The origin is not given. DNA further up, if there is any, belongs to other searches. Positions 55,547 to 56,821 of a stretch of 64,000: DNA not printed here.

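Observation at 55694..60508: Fission and permuted gene order of formate dehydrogenase alpha around an fdsG-fdsB fusion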

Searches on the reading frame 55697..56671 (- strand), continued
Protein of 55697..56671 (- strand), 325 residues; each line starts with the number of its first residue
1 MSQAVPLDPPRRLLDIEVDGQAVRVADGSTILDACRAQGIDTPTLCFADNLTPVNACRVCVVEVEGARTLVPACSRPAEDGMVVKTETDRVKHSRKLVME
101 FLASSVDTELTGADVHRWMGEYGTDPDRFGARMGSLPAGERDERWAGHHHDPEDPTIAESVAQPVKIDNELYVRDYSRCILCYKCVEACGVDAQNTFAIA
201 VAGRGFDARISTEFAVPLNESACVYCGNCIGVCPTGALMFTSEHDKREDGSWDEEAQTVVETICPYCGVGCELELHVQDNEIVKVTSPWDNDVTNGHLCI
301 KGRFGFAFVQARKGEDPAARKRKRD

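Call 14: find_encoding_contigs(protein=P0048, flank=8000, max_places=3)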
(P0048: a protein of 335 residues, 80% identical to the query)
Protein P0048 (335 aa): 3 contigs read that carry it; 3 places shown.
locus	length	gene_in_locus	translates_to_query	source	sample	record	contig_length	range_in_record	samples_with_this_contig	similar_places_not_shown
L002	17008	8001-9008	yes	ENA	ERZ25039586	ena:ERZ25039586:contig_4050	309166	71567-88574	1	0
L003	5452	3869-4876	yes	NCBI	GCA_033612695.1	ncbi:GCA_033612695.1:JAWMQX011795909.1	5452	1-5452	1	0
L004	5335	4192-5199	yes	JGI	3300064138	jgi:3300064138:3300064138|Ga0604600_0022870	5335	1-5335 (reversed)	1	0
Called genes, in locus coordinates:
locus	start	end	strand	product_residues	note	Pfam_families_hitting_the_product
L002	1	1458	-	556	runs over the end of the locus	PF01268:FTHFS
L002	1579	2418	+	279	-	PF02634:FdhD-NarQ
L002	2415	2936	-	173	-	PF06271:RDD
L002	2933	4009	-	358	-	-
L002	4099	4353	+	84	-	PF00384:Molybdopterin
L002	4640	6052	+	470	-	PF00384:Molybdopterin, PF01568:Molydop_binding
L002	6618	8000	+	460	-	PF01512:Complex1_51K, PF10531:SLBB, PF22461:SLBB_2, PF10589:NADH_4Fe-4S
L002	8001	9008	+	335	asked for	PF13510:Fer2_4, PF13187:Fer4_9 (faint), PF13237:Fer4_10 (faint), PF22117:Fer4_Nqo3 (weak), PF12838:Fer4_7, PF00037:Fer4 (weak), PF04879:Molybdop_Fe4S4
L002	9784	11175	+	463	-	-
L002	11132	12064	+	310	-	PF00696:AA_kinase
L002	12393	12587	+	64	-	-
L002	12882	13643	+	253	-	PF00365:PFK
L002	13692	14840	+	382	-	PF00365:PFK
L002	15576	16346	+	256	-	-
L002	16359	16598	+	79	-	PF00174:Oxidored_molyb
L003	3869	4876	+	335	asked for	PF13510:Fer2_4, PF13187:Fer4_9 (faint), PF13237:Fer4_10 (faint), PF22117:Fer4_Nqo3 (weak), PF12838:Fer4_7, PF00037:Fer4 (weak), PF04879:Molybdop_Fe4S4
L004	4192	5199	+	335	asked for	PF13510:Fer2_4, PF13187:Fer4_9 (faint), PF13237:Fer4_10 (faint), PF22117:Fer4_Nqo3 (weak), PF12838:Fer4_7, PF00037:Fer4 (weak), PF04879:Molybdop_Fe4S4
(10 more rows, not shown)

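Call 16: find_related_loci(query=window:55697-56671:-, collection=genome_contigs, flank=8000)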
Query window:55697-56671:- (325 aa) in genome_contigs; peptide patterns used: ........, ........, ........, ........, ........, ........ (x = any residue, [..] = any of these).
600 stretches matched a pattern (row limit reached: there are more); 542 encode a relative of the query (tblastn E <= 1e-3); the best 80 are kept; 80 distinct loci.
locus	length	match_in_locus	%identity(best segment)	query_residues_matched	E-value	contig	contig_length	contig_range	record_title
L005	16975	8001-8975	90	1-325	0e+0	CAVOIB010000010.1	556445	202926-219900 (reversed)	MAG: uncultured Actinomycetes bacterium isolate MFD10007.bin.1.248 genome assembly, contig: contig_66435, whole genome s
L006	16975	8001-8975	86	1-325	0e+0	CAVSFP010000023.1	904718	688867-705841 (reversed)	MAG: uncultured Actinomycetes bacterium isolate MFD02134.bin.2.91 genome assembly, contig: contig_9789, whole genome sho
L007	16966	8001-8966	82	1-323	0e+0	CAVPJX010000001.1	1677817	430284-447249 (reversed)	MAG: uncultured Actinomycetes bacterium isolate MFD10007.bin.1.62 genome assembly, contig: contig_15745, whole genome sh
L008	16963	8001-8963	80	5-325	4e-178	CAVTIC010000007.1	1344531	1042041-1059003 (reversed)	MAG: uncultured Actinomycetes bacterium isolate MFD06229.bin.1.13 genome assembly, contig: contig_547, whole genome shot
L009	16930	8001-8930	80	1-311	6e-174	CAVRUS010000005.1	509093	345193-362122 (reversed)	MAG: uncultured Actinomycetota bacterium isolate MFD02840.bin.1.376 genome assembly, contig: contig_15057, whole genome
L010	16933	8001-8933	81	3-313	6e-173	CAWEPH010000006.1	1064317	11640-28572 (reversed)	MAG: uncultured Actinomycetes bacterium isolate MFD02242.bin.2.262 genome assembly, contig: contig_2867, whole genome sh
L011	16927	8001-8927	81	1-310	2e-170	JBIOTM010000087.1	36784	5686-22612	MAG: Actinomycetota bacterium isolate MAG160 k127_2064744, whole genome shotgun sequence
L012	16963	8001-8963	87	4-324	0e+0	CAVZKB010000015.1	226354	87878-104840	MAG: uncultured Actinomycetes bacterium isolate MFD05442.bin.1.261 genome assembly, contig: contig_74458, whole genome s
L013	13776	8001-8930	78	1-311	5e-169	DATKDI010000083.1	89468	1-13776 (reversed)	MAG TPA_asm: Actinomycetota bacterium isolate SMAG_U14468 k141_770017, whole genome shotgun sequence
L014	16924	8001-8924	79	3-310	2e-168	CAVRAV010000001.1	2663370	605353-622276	MAG: uncultured Actinomycetes bacterium isolate MFD04944.bin.1.51 genome assembly, contig: contig_35371, whole genome sh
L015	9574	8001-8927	80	3-311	3e-168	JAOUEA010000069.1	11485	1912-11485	MAG: Actinomycetota bacterium isolate 4_1_Jan_SF_Bin49 4_1_Jan_SF_Bin49_scaffold_2259_c1, whole genome shotgun sequence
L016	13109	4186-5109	78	6-313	7e-168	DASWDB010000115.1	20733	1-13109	MAG TPA_asm: Actinomycetota bacterium isolate SMAG_U2724 k141_1221969, whole genome shotgun sequence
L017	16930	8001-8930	78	4-313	8e-168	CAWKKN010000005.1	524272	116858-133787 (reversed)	MAG: uncultured Actinomycetes bacterium isolate MFD03975.bin.2.20 genome assembly, contig: contig_34391, whole genome sh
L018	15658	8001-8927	78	1-310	2e-166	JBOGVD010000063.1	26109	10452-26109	MAG: Actinomycetota bacterium isolate M3-S_metawrap_bin.228 k127_1446175, whole genome shotgun sequence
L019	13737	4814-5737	77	2-310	5e-166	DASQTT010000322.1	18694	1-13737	MAG TPA_asm: Actinomycetota bacterium isolate SMAG_U10942 k141_1455666, whole genome shotgun sequence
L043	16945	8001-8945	71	1-316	4e-146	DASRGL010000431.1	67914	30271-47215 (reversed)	MAG TPA_asm: Chthonomonadaceae bacterium isolate SMAG_U10057 k141_979672, whole genome shotgun sequence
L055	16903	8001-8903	71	14-315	3e-141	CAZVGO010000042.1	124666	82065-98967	MAG TPA_asm: uncultured Anaerolineaceae bacterium isolate binchicken_co31_244 genome assembly, contig: k141_4313665, who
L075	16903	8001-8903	71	14-316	5e-138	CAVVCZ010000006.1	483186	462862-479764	MAG: uncultured Chloroflexia bacterium isolate MFD02242.bin.1.368 genome assembly, contig: contig_320, whole genome shot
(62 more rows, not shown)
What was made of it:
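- Closest known: FDH3. Different: Different organism: here an uncultured Actinomycetota lineage, with the best match a soil MAG (call 16).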

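Call 21: search_protein_representatives(protein=window:55697-56671:-)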
Query: 325 residues. Proteins with E-value up to 0.001 (for the whole library): 14606; up to 1e-10: 7335; up to 1e-30: 942. The best 150 are listed.
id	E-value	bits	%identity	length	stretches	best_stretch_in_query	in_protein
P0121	8.1e-115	399.8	66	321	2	162-313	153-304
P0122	1.0e-113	396.2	76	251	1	5-229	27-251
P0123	8.7e-107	373.5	73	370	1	83-313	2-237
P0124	1.1e-99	350.1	67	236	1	14-250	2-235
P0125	3.8e-99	348.3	81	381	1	15-217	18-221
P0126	3.5e-98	345.2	59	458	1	34-314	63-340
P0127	1.5e-95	336.6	57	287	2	165-310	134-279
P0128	6.7e-95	334.4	56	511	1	9-313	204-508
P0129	4.2e-94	331.8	67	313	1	19-249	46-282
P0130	2.2e-92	326.1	64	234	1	82-312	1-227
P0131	1.6e-90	320.0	68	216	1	98-312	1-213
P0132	6.0e-87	308.2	42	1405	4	170-312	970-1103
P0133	1.3e-84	300.6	75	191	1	137-313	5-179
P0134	2.0e-84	299.9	73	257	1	135-318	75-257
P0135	6.4e-79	281.8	66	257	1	15-207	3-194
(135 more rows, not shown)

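Call 22: search_solved_structures(query=window:55697-56671:-, show_alignments=2)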
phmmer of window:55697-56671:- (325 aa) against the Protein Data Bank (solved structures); distinct sequences matched with E-value up to 0.001: 96 (the best 60 are shown).
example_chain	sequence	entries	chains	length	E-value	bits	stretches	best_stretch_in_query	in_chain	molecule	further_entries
6tg9_A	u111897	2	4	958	2.9e-44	154.7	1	15-309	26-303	Formate dehydrogenase subunit alpha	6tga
9wxb_B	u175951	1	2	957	5.8e-44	153.8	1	15-312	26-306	Formate dehydrogenase alpha subunit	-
8oh5_C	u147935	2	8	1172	1.2e-41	146.1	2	165-309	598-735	Formate dehydrogenase-O, major subunit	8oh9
7t2r_A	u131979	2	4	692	3.3e-40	141.4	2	15-103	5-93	NiFe hydrogenase subunit A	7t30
9bov_A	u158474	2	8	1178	7.1e-38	133.7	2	173-310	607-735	Molybdopterin oxidoreductase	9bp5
8a6t_A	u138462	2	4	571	2.5e-36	128.6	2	168-283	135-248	Electron bifurcating hydrogenase subunit HydA1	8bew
7vw6_A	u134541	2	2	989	9e-36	126.8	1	14-310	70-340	Formate dehydrogenase | Tungsten-containing formate dehydrogenase alpha subunit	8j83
7e5z_A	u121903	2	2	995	9.1e-36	126.8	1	14-310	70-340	Formate dehydrogenase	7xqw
7q4v_A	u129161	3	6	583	1.4e-33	119.6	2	15-111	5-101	Iron hydrogenase HydA1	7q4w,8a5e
9f5x_C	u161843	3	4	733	8.1e-29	104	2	6-104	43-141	NADH:ubiquinone oxidoreductase 78 kDa subunit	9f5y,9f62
7p5h_A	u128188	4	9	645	2.3e-28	102.5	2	165-274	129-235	Fe-hydrogenase, subunit alpha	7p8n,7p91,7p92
7arc_G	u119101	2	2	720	1.3e-27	100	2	6-103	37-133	75 kDa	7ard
8rqz_C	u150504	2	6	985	5.5e-27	97.9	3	171-240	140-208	Probable oxidoreductase YjgC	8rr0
7q5y_A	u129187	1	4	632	6.4e-27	97.7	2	172-312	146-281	NADH dehydrogenase I chain G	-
9gzq_A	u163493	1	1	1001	6.7e-27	97.6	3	171-240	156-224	Probable oxidoreductase YjgC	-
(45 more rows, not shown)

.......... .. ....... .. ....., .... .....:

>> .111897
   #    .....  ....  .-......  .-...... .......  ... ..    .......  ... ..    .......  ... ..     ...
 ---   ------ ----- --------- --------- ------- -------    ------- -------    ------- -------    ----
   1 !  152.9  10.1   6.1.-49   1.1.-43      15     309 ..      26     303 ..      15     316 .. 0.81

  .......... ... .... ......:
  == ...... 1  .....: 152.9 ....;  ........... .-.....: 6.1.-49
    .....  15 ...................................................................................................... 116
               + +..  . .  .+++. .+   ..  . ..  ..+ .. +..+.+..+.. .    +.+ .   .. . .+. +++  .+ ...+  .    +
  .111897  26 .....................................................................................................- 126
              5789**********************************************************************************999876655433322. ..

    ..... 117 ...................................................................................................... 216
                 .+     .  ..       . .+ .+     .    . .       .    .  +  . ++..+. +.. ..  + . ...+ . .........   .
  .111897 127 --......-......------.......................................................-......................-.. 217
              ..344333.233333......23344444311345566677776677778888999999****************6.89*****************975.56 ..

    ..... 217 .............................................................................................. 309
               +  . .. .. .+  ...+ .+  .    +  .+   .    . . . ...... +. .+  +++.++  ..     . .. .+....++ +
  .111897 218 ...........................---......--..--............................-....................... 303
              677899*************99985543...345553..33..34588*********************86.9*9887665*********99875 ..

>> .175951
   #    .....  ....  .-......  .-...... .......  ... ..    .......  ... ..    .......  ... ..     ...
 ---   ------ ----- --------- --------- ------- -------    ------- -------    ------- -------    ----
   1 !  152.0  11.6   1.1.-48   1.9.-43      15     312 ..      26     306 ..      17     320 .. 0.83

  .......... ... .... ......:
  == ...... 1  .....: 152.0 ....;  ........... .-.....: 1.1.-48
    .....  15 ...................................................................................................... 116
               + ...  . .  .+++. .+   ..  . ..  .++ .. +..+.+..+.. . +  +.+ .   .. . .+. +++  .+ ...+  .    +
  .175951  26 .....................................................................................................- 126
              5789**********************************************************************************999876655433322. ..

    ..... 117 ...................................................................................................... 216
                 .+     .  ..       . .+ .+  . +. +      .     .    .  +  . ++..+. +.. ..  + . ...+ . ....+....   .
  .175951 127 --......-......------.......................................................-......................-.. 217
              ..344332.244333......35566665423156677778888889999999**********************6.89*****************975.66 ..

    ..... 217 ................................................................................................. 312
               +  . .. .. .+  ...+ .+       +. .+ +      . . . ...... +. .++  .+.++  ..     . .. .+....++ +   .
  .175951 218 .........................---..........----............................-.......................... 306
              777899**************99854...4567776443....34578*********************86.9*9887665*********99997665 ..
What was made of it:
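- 55694..56671 (-): NuoG/HoxU-like Fe-S subunit, 325 aa: [2Fe-2S], two ferredoxin-type [4Fe-4S], and the FS0 [4Fe-4S] domain. Aligns to FdsA 26-303, E 3e-44 (call 22).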

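Call 34: search_protein_families(library=pfam, proteins=[L075:2903-3634:+, L075:3289-4512:+, L075:4496-5767:-, L075:4595-5065:+, L055:626-1840:+, L055:4303-4725:+, L055:4948-7833:+], max_evalue=0.001)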
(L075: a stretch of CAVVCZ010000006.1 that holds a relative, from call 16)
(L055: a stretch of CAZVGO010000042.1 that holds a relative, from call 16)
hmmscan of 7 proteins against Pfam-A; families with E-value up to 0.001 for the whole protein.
L075:2903-3634:+ (244 aa): 3 families
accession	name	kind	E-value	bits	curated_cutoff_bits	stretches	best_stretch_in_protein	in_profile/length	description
PF04542.20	Sigma70_r2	-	1.7e-12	47.4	24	1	88-149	8-71/71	Sigma-70 region 2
PF08281.18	Sigma70_r4_2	-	8.7e-10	38.5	25.7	1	183-235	2-54/54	Sigma-70, region 4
PF04545.22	Sigma70_r4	-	0.00022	21.1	24.1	1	188-232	1-45/50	Sigma-70, region 4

L075:3289-4512:+ (408 aa): 0 families

L075:4496-5767:- (424 aa): 0 families

L075:4595-5065:+ (157 aa): 0 families

L055:626-1840:+ (405 aa): 2 families
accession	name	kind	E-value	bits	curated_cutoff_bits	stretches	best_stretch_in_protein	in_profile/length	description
PF00586.29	AIRS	-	6.7e-20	72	24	1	105-210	2-111/112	AIR synthase related protein, N-terminal domain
PF02769.27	AIRS_C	-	1.4e-13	51.7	23.1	1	223-395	1-149/156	AIR synthase related protein, C-terminal domain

L055:4303-4725:+ (141 aa): 0 families

L055:4948-7833:+ (962 aa): 5 families
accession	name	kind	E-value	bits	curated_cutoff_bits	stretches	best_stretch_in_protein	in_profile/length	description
PF01512.22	Complex1_51K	-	3.4e-46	157.3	31.2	1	594-764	1-148/150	Nuo51 FMN-binding domain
PF01257.25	2Fe-2S_thioredx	-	1.3e-24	87.1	24.8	1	394-507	10-124/145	Thioredoxin-like [2Fe-2S] ferredoxin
PF10589.14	NADH_4Fe-4S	-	6.1e-22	77.7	23.5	1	879-955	3-76/85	NADH-ubiquinone oxidoreductase-F iron-sulfur binding region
PF10531.15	SLBB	-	5.2e-10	39.4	27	1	791-824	2-35/55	SLBB domain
PF22461.2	SLBB_2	-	9.4e-07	29.3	27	1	789-836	1-50/79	SLBB domain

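Call 48: search_protein_families(library=ncbifam, proteins=[window:55697-56671:-], max_evalue=1e-10)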
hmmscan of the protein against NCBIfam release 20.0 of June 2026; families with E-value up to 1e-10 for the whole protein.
window:55697-56671:- (325 aa): 10 families
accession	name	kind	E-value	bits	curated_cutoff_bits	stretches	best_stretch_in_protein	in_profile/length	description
NF040763.1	FeFe_hydrog_A6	exception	8.8e-49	166.3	765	2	15-107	2-94/571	NADH-dependent [FeFe] hydrogenase, group A6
TIGR01973.1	NuoG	equivalog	6.3e-41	140.9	470.05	2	16-102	1-87/606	NADH-quinone oxidoreductase subunit NuoG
NF005745.0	PRK07569.1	equivalog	3.2e-39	134.7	333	2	16-104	6-94/238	bidirectional hydrogenase complex protein HoxU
NF006305.0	PRK08493.1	equivalog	9.8e-31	106.6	591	1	15-101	3-87/819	NADH-quinone oxidoreductase subunit G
NF040762.1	Hydr_FeFe_Clost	exception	1.5e-30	106.4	900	2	16-99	3-86/572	ferredoxin hydrogenase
NF005895.0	PRK07860.1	equivalog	9e-26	90.1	802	1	10-102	14-108/811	NADH-quinone oxidoreductase subunit G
NF009454.0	PRK12814.1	equivalog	3.5e-20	71.9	916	1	15-101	5-91/657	putative NADPH-dependent glutamate synthase small subunit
TIGR02512.1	FeFe_hydrog_A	subfamily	7e-15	54.8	405.95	1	173-270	3-98/375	[FeFe] hydrogenase, group A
TIGR01591.1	Fdh-alpha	equivalog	1.3e-14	53.3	666.25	1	262-312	1-51/672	formate dehydrogenase subunit alpha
NF041513.1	formate_DH_Act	exception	6.5e-11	40.8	1400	1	253-311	36-94/1067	formate dehydrogenase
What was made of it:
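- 55742..55900 (-): Molybdop_Fe4S4 (FS0) domain, carried on the Fe-S subunit instead of the catalytic subunit: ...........LCIKGRF. TIGR01591 positions 1-51 match residues 262-312 (call 48).
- Closest known: HoxFU diaphorase module of NAD+-reducing [NiFe] hydrogenases. Same: A NuoG-N-terminal-like Fe-S protein that stands as its own subunit (HoxU model, 135 bits, call 48).
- The Fe-S protein also resembles HoxU and the N-terminal part of group A6 [FeFe] hydrogenases (call 48).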
